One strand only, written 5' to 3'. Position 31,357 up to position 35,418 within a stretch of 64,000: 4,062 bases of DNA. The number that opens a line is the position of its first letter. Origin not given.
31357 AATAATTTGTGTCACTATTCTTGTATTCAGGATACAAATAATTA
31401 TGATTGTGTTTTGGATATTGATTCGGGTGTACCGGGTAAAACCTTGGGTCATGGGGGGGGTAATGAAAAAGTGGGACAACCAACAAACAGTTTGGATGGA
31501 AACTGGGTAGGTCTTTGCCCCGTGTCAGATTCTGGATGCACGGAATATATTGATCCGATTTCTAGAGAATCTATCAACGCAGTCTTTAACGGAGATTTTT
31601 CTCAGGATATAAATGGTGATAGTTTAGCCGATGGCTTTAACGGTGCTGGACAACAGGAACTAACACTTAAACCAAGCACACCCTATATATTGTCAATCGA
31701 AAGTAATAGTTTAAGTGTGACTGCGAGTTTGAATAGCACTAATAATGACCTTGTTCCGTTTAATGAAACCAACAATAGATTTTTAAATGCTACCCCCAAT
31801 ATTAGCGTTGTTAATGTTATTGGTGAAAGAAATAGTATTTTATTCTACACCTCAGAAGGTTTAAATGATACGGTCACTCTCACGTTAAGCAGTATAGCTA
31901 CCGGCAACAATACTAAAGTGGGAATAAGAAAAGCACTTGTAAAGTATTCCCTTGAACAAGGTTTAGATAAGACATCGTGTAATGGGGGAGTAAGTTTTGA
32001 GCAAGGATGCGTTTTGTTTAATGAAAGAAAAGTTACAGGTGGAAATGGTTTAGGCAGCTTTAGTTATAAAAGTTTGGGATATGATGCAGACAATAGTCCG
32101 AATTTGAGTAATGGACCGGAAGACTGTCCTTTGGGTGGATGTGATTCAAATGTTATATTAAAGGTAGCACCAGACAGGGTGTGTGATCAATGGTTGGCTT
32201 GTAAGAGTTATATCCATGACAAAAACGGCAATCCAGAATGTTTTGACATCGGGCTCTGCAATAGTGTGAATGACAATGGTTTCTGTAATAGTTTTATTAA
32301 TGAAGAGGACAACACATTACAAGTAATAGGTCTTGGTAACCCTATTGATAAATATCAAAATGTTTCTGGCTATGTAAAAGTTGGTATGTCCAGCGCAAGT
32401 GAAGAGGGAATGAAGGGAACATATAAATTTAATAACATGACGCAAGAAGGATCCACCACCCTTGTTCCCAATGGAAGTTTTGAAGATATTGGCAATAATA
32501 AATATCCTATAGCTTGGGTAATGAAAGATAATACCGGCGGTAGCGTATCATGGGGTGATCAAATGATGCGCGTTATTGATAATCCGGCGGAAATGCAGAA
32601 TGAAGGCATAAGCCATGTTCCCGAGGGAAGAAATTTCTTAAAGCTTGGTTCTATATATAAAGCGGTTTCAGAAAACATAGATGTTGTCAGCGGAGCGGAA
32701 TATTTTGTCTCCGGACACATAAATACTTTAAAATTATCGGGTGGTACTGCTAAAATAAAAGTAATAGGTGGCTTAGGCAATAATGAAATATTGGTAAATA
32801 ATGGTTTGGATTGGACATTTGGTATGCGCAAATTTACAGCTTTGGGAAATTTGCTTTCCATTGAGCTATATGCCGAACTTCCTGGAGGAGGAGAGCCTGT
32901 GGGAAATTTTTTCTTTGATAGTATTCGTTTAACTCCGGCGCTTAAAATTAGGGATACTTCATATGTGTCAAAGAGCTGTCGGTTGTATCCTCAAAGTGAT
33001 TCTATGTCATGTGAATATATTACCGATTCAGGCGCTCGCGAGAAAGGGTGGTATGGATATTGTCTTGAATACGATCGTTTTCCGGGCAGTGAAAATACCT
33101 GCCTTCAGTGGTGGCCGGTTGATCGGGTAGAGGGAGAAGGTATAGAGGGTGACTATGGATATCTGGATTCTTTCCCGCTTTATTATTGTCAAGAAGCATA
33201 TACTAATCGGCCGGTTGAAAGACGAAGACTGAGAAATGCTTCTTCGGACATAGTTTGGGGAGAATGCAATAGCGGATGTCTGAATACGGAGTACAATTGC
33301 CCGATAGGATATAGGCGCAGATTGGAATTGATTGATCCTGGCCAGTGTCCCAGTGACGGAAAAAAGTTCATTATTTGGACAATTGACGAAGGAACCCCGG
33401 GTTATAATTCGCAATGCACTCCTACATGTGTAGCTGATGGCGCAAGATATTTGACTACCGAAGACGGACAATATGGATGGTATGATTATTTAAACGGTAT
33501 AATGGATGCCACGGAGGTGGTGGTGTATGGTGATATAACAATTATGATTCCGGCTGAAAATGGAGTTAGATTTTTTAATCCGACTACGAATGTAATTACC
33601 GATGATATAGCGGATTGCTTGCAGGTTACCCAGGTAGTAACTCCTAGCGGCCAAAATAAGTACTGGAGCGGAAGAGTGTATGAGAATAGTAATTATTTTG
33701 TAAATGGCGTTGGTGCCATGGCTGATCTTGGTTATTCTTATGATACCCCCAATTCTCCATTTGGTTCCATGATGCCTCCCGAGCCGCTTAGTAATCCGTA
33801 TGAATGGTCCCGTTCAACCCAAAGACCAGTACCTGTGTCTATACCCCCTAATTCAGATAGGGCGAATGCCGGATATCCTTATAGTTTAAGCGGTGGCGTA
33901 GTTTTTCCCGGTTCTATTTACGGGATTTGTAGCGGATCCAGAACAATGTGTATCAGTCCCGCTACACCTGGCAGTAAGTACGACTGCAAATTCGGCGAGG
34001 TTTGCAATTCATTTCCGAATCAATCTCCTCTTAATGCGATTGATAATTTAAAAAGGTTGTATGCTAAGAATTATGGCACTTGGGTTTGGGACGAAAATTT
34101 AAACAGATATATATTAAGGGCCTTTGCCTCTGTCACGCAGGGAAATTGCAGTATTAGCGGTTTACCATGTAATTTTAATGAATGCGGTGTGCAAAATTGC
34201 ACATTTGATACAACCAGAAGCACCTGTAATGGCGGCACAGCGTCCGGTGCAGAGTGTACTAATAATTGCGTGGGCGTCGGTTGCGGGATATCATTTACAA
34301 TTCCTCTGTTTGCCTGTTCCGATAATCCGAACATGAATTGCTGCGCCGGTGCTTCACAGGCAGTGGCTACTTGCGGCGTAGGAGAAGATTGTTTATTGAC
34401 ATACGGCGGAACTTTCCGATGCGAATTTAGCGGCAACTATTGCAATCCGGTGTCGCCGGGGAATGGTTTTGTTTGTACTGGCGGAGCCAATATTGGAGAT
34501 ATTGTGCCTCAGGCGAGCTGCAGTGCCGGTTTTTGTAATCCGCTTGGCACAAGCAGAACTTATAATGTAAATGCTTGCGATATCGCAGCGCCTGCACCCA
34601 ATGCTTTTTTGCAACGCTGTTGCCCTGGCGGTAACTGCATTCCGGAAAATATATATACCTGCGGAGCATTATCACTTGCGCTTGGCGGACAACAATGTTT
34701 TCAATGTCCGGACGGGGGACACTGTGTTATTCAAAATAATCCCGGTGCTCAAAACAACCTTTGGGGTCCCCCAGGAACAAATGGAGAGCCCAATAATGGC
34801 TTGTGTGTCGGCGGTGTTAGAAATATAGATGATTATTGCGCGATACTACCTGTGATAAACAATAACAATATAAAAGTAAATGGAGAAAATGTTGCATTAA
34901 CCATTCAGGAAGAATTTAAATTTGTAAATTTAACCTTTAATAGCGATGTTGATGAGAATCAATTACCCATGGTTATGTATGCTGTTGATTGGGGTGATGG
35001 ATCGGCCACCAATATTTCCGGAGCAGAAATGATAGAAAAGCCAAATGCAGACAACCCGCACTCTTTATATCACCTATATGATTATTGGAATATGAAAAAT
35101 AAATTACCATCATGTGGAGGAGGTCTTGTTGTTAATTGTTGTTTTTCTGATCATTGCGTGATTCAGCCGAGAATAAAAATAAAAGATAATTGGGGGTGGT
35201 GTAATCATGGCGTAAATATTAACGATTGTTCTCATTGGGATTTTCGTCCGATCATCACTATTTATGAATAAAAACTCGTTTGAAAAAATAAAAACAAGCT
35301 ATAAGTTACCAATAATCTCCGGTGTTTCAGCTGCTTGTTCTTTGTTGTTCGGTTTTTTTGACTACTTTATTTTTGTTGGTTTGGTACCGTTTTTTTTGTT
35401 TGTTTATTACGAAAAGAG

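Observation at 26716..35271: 2851-aa protein: about 130 cysteines in knots alternating with four Cys-poor jelly-roll modules, a recurring C-x-E-[YFW] motif and a PKD-like end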

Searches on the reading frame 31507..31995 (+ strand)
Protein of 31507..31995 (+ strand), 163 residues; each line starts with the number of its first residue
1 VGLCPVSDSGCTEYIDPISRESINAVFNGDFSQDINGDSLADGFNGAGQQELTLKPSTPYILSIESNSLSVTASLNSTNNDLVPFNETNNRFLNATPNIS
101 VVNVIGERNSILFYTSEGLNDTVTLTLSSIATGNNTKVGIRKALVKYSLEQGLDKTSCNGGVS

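Call 87: search_solved_structures(query=A7, max_evalue=10)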
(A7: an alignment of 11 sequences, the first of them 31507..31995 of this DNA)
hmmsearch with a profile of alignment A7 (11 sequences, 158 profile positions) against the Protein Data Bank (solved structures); distinct sequences matched with E-value up to 10: 4.
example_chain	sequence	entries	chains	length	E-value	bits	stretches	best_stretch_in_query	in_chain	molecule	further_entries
7f0h_A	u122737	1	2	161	0.41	14.1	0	106-141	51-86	Outer capsid protein VP8*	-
2zez_A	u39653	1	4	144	1.6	12.2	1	47-90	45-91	S-layer associated multidomain endoglucanase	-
2i2s_A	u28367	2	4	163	2.4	11.6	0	88-137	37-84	Outer capsid protein VP4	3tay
3sis_A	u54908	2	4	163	2.6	11.5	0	88-137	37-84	Outer capsid protein VP4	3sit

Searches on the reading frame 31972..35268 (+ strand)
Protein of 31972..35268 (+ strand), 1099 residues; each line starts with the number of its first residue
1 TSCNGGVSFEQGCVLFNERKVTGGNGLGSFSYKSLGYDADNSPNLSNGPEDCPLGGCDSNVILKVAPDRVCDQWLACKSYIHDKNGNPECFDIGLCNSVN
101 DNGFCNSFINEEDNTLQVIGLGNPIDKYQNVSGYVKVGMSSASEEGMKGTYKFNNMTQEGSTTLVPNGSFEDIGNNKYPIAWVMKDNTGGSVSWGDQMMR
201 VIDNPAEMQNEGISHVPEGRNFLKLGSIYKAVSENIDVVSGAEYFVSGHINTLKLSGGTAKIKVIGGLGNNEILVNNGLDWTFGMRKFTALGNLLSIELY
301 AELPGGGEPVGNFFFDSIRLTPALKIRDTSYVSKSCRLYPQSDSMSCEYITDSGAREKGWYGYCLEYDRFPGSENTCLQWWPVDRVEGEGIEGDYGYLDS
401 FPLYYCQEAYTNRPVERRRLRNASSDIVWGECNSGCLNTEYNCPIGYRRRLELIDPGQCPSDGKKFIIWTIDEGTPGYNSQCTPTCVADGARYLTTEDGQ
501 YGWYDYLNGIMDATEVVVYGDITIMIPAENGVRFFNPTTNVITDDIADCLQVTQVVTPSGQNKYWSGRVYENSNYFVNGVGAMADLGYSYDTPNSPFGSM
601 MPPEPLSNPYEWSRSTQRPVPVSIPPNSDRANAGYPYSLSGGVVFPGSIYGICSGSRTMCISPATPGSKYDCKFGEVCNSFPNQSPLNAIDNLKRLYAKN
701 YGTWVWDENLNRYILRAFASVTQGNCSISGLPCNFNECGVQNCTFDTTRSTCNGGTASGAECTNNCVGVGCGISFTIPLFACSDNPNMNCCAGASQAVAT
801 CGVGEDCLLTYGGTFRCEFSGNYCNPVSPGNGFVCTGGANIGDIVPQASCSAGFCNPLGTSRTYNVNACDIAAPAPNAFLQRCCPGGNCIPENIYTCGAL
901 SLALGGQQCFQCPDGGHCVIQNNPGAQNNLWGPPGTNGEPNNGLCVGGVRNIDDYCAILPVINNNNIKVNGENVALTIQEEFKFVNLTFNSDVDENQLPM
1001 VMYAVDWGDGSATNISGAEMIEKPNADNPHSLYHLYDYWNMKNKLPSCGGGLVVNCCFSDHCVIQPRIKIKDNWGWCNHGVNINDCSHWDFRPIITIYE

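Call 62: predict_structure(alignment_id=A4)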
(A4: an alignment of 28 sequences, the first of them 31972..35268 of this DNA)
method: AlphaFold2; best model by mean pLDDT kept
length: 1099 residues; sequences in the alignment: 28
mean_pLDDT: 58.7   pTM: 0.59
mean pLDDT of the five models: 58.7, 57.2, 57.0, 54.9, 54.0
residues with pLDDT >= 90: 47; 70-90: 379; 50-70: 198; < 50: 475
segments of 3 or more residues with pLDDT < 50: 9-12, 15-59, 62-73, 112-147, 335-400, 424-439, 463-479, 511-519, 521-529, 571-596, 625-633, 684-686, 718-816, 821-928, 1049-1052
pLDDT, mean of each block of 10 residues (from residue 1): 50 46 40 46 44 45 41 61 66 63 62 43 36 29 44 62 79 83 82 83 86 78 91 82 87 90 86 90 87 78 73 90 71 46 31 33 32 34 37 41 79 80 46 42 69 59 45 46 69 72 72 41 42 78 82 78 57 44 45 50 74 65 53 58 68 73 75 79 58 73 82 64 33 34 32 28 26 26 38 29 39 46 43 36 39 32 25 31 30 30 32 30 40 62 62 68 85 83 86 74 83 67 73 85 63 69 88 82 79 83
secondary structure, 60 per line:
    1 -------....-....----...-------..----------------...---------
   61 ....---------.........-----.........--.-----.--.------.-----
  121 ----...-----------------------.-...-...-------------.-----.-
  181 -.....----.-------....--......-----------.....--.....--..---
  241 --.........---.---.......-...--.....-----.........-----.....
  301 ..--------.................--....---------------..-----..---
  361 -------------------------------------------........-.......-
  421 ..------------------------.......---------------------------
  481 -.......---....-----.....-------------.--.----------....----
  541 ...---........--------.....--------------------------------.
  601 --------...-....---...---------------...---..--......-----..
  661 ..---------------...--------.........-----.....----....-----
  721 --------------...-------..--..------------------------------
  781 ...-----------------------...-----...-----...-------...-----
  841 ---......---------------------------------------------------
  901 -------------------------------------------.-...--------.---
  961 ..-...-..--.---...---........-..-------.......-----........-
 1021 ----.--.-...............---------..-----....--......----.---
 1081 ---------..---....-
elements in order (helices of 4 or more, strands of 3 or more residues): E13-16 E21-23 E61-64 E74-82 E88-96 E157-159 E182-186 E199-202 H205-210 E222-226 E229-233 E243-251 E259-265 E267-269 E272-276 E282-290 E296-302 E311-327 E330-333 E404-411 E413-419 E447-453 E482-488 E492-495 E501-505 E533-536 E541-543 E547-554 H563-566 E620-622 E638-640 E648-653 E659-662 E678-680 H689-696 E703-707 E712-715 E781-783 E807-809 E815-817 E823-825 E833-835 E844-846 E976-978 E982-989 E1000-1006 E1012-1019 E1030-1037 H1038-1044 E1061-1064 E1067-1072 E1095-1098

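Call 64: fold_search(model_id=the predicted structure, library=pdb)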
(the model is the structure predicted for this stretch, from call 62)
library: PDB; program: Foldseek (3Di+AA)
matches with E <= 10: 1089; with E <= 0.001: 44
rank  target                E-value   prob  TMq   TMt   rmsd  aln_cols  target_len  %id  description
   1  2y6k_A                2.2e-06  1.00  0.11  0.60   6.2       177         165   18  Xylotetraose bound to X-2 engineered mutated CBM4-2 Carbohydrate Binding Module from a Thermostable Rhodothermus marin (released 2012-03-07)
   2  4bj0_A                2.8e-06  1.00  0.11  0.63   5.7       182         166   18  Xyloglucan binding module (CBM4-2 X2-L110F) in complex with branched xyloses (released 2014-04-23)
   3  2y6j                  6.1e-06  1.00  0.11  0.59   5.9       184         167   18  X-2 engineered mutated CBM4-2 Carbohydrate Binding Module from a Thermostable Rhodothermus marinus Xylanase (released 2012-03-07)
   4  8xmz_A                6.4e-06  1.00  0.11  0.75   3.9       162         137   15  Crystal structure of a novel porphyran-binding carbohydrate binding module (released 2024-01-17)
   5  3jxs_A                7.5e-06  1.00  0.11  0.60   6.0       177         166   18  Crystal structure of XG34, an evolved xyloglucan binding CBM (released 2009-10-27)
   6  2y64_A                7.9e-06  1.00  0.11  0.62   5.7       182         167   18  Xylopentaose binding mutated (X-2 L110F) CBM4-2 Carbohydrate Binding Module from a Thermostable Rhodothermus marinus X (released 2012-03-07)
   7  2zey_A                9.9e-06  1.00  0.11  0.72   4.4       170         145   20  Family 16 carbohydrate binding module (released 2008-03-04)
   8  2zex_A                1.3e-05  1.00  0.11  0.71   4.4       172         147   21  Family 16 carbohydrate binding module (released 2008-03-04)
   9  2zey_B                1.3e-05  1.00  0.11  0.70   4.6       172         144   21  Family 16 carbohydrate binding module (released 2008-03-04)
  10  2zex_B                2.8e-05  1.00  0.11  0.70   4.6       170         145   22  Family 16 carbohydrate binding module (released 2008-03-04)
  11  2xon_L                4.0e-05  1.00  0.10  0.61   4.0       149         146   12  Structure of TmCBM61 in complex with beta-1,4-galactotriose at 1.4 A resolution (released 2010-09-08)
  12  8ic1_A                6.2e-05  1.00  0.10  0.21   6.2       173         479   16  endo-alpha-D-arabinanase EndoMA1 D51N mutant from Microbacterium arabinogalactanolyticum in complex with arabinooligos (released 2023-08-16)
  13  2xom_A                6.5e-05  1.00  0.09  0.56   4.4       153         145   12  Atomic resolution structure of TmCBM61 in complex with beta-1,4- galactotriose (released 2010-09-08)
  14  2zez_A                6.9e-05  1.00  0.08  0.55   4.4       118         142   17  Family 16 Carbohydrate Binding Module-2 (released 2008-03-25)
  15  4d0q                  7.3e-05  1.00  0.10  0.58   7.6       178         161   17  Hyaluronan Binding Module of the Streptococcal Pneumoniae Hyaluronate Lyase (released 2014-08-06)
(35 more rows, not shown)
